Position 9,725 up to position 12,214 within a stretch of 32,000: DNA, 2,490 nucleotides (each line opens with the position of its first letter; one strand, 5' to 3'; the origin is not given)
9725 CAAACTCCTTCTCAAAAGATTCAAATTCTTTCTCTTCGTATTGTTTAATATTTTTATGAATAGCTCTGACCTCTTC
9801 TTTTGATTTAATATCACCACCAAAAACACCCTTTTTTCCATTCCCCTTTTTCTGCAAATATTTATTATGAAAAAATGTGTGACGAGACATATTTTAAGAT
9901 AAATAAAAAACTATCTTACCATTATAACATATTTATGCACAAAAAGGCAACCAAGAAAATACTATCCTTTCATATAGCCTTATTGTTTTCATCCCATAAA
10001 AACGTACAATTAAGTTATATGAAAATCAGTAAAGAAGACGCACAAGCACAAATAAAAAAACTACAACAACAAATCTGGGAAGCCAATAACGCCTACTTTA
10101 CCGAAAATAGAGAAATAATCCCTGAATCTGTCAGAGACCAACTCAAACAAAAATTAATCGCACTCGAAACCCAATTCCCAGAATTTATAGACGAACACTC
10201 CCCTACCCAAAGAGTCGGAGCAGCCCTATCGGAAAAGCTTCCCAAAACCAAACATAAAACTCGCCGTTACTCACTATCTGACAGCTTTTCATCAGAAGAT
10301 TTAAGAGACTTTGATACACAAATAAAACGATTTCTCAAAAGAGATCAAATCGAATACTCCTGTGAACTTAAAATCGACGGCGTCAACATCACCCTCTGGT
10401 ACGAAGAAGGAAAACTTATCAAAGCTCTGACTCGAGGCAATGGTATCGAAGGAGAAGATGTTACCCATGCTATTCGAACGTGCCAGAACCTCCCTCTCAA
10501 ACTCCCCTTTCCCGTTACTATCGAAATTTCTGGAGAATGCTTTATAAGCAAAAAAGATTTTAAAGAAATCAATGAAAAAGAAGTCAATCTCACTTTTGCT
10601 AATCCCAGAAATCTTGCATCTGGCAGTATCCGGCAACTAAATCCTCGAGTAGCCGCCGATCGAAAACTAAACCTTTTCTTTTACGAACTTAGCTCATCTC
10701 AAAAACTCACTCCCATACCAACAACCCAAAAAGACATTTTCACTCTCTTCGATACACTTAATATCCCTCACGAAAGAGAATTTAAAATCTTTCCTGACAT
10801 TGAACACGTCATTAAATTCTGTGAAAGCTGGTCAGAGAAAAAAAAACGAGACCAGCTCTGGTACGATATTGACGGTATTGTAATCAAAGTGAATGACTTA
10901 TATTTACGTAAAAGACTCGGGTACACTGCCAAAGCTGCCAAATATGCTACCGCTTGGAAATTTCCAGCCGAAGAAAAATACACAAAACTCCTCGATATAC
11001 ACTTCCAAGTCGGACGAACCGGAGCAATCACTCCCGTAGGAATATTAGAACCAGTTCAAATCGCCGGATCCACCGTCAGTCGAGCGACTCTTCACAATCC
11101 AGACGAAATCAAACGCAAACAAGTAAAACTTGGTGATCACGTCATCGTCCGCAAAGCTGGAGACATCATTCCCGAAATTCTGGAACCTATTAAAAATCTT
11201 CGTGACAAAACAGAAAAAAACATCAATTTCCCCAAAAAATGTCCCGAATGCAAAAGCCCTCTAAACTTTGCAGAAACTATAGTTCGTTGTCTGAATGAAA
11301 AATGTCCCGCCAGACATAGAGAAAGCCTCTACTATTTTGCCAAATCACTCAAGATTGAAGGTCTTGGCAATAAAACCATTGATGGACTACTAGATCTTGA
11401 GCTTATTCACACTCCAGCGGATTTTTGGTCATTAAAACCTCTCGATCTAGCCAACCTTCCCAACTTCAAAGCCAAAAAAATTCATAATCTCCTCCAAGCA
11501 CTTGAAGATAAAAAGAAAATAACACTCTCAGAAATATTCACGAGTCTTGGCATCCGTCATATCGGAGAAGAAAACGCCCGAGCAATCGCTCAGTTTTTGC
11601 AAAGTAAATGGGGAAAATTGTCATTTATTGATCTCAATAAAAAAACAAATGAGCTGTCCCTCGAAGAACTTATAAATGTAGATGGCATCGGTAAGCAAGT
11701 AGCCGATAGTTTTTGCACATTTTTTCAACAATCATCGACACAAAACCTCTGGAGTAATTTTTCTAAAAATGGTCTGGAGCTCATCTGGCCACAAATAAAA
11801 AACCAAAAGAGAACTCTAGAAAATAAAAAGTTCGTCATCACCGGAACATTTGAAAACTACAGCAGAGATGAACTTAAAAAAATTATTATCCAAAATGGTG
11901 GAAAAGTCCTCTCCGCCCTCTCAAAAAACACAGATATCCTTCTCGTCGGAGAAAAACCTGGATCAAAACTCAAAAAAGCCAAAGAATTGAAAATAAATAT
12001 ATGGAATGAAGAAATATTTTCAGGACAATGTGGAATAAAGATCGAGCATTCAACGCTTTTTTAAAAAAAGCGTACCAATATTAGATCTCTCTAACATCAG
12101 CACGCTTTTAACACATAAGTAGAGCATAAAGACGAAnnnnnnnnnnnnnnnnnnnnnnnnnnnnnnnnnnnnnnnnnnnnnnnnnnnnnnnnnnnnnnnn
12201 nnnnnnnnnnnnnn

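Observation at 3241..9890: Four-gene minus-strand module around a 1086-aa SLT-headed protein with no secretion signal: candidate undescribed cell-wall-breaching/effector system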

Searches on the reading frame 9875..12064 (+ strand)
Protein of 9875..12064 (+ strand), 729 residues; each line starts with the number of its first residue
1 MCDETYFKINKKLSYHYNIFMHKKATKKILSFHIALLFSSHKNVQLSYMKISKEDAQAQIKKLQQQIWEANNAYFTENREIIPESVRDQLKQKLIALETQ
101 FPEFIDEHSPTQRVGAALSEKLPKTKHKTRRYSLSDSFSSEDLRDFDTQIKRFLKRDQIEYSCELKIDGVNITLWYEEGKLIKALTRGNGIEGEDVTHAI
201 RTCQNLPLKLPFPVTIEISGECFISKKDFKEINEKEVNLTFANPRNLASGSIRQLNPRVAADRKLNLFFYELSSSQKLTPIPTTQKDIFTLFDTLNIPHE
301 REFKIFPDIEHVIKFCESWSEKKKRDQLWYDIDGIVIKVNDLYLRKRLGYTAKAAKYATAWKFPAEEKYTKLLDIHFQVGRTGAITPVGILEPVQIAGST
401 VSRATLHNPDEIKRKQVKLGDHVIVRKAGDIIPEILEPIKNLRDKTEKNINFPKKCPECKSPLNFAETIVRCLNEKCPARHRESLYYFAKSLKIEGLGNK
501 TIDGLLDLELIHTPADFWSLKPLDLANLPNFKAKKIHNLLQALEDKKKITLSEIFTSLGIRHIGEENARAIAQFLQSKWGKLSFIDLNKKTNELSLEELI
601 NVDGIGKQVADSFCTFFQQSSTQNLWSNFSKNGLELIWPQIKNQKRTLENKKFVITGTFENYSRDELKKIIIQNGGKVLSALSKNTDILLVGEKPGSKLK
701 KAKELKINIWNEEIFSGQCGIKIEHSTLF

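Call 8: search_protein_families(library=pfam, proteins=[window:9875-12064:+], max_evalue=0.001)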
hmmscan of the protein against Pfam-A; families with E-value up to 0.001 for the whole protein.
window:9875-12064:+ (729 aa): 8 families
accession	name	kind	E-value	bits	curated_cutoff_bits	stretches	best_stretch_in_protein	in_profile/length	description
PF01653.23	DNA_ligase_aden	-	1.6e-78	264.2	27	1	121-366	3-253/253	NAD-dependent DNA ligase adenylation domain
PF03120.22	DNA_ligase_OB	-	4.7e-34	116.5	32.9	1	370-446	2-78/79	NAD-dependent DNA ligase OB-fold domain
PF00533.33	BRCT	-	2.4e-15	56.9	21.3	1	647-714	5-73/78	BRCA1 C Terminus (BRCT) domain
PF12826.13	HHH_2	-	3.1e-11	43.7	27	1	554-624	2-62/64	Helix-hairpin-helix motif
PF16589.12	BRCT_2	-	6.2e-07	30.1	27.3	1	648-711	3-66/86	BRCT domain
PF12738.14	PTCB-BRCT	-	1.7e-06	28.4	22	1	658-709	7-58/63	twin BRCT domain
PF14520.12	HHH_5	-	2e-06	28.6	27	1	492-545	5-57/57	Helix-hairpin-helix domain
PF03119.21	DNA_ligase_ZBD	-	0.00096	19.4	25.8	0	455-479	1-27/27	NAD-dependent DNA ligase C4 zinc finger domain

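Call 32: find_related_loci(query=window:10019-12064:+, collection=genome_contigs, flank=10000)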
Query window:10019-12064:+ (681 aa) in genome_contigs; peptide patterns used: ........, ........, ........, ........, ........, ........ (x = any residue, [..] = any of these).
154 stretches matched a pattern; 55 encode a relative of the query (tblastn E <= 1e-3); 55 distinct loci.
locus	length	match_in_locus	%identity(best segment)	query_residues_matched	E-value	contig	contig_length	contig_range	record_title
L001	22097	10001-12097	62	3-681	0e+0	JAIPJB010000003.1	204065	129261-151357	MAG: Candidatus Gracilibacteria bacterium isolate Tobar13m-G49 Tobar13m-20mill-C13, whole genome shotgun sequence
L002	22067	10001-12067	61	3-681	0e+0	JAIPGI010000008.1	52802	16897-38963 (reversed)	MAG: Candidatus Gracilibacteria bacterium isolate Tobar12.5m-G38 Tobar12-5m-C474, whole genome shotgun sequence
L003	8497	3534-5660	58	2-681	0e+0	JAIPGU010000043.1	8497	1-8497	MAG: Candidatus Gracilibacteria bacterium isolate Tobar13.5m-G57 Tobar13-5m-C9223, whole genome shotgun sequence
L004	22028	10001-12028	60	3-681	0e+0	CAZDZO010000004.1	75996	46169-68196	MAG TPA_asm: uncultured Candidatus Peribacteria bacterium isolate binchicken_co28_221 genome assembly, contig: NODE_239_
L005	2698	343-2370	59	3-681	0e+0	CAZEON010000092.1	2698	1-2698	MAG TPA_asm: uncultured Candidatus Peribacteria bacterium isolate binchicken_co181_617 genome assembly, contig: NODE_946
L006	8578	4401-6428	59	3-681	0e+0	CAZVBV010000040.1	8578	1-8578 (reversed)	MAG TPA_asm: uncultured Candidatus Peribacteria bacterium isolate binchicken_co49_14 genome assembly, contig: NODE_3258_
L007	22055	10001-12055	58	3-681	0e+0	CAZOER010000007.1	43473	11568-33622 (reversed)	MAG TPA_asm: uncultured Candidatus Peribacteria bacterium isolate binchicken_co28_198 genome assembly, contig: NODE_646_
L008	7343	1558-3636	59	2-667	0e+0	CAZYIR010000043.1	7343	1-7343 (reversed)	MAG TPA_asm: uncultured Candidatus Peribacteria bacterium isolate binchicken_co219_8 genome assembly, contig: k141_87294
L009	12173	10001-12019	59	1-674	0e+0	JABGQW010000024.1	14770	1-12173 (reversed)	MAG: bacterium isolate co234_bin65 NODE_7143_length_14770_cov_38.060822, whole genome shotgun sequence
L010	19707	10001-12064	59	3-665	0e+0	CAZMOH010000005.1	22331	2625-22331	MAG TPA_asm: uncultured Candidatus Peribacteria bacterium isolate SRP163575_co1_366 genome assembly, contig: NODE_4773_l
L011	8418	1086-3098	59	1-664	0e+0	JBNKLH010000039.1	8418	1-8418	MAG: Candidatus Altimarinota bacterium isolate H1H2.bin.2.strict NODE_39_length_8418_cov_3.540463, whole genome shotgun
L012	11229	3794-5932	57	2-677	0e+0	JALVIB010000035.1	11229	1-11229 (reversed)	MAG: Candidatus Gracilibacteria bacterium isolate A1_metabat1_scaf2bin.029 A1_NODE_2991_length_11229_cov_2.322825, whole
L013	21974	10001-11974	60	3-662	0e+0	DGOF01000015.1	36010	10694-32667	MAG TPA_asm: Patescibacteria group bacterium UBA4473 UBA4473_contig_21461, whole genome shotgun sequence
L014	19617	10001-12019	60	2-679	0e+0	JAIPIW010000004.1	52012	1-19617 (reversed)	MAG: Candidatus Gracilibacteria bacterium isolate Tobar13m-G44 Tobar13m-C851, whole genome shotgun sequence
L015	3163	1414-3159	59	2-569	0e+0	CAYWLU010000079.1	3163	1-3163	MAG TPA_asm: uncultured Candidatus Peribacteria bacterium isolate SRP191223_co1_4 genome assembly, contig: NODE_50534_le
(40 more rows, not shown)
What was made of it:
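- LigA is 57-62% identical (call 32).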

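Call 92: search_protein_families(library=pfam, proteins=[L007:4548-5717:-], max_evalue=0.01)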
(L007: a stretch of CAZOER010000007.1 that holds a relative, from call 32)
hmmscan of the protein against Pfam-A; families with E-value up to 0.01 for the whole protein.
L007:4548-5717:- (389 aa): 2 families
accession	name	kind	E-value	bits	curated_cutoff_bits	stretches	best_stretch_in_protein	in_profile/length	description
PF01832.25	Glucosaminidase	-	2.2e-28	99.8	30.2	1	245-371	3-116/123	Mannosyl-glycoprotein endo-beta-N-acetylglucosaminidase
PF13406.11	SLT_2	-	0.0053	16.4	24.3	0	245-298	76-129/292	Transglycosylase SLT domain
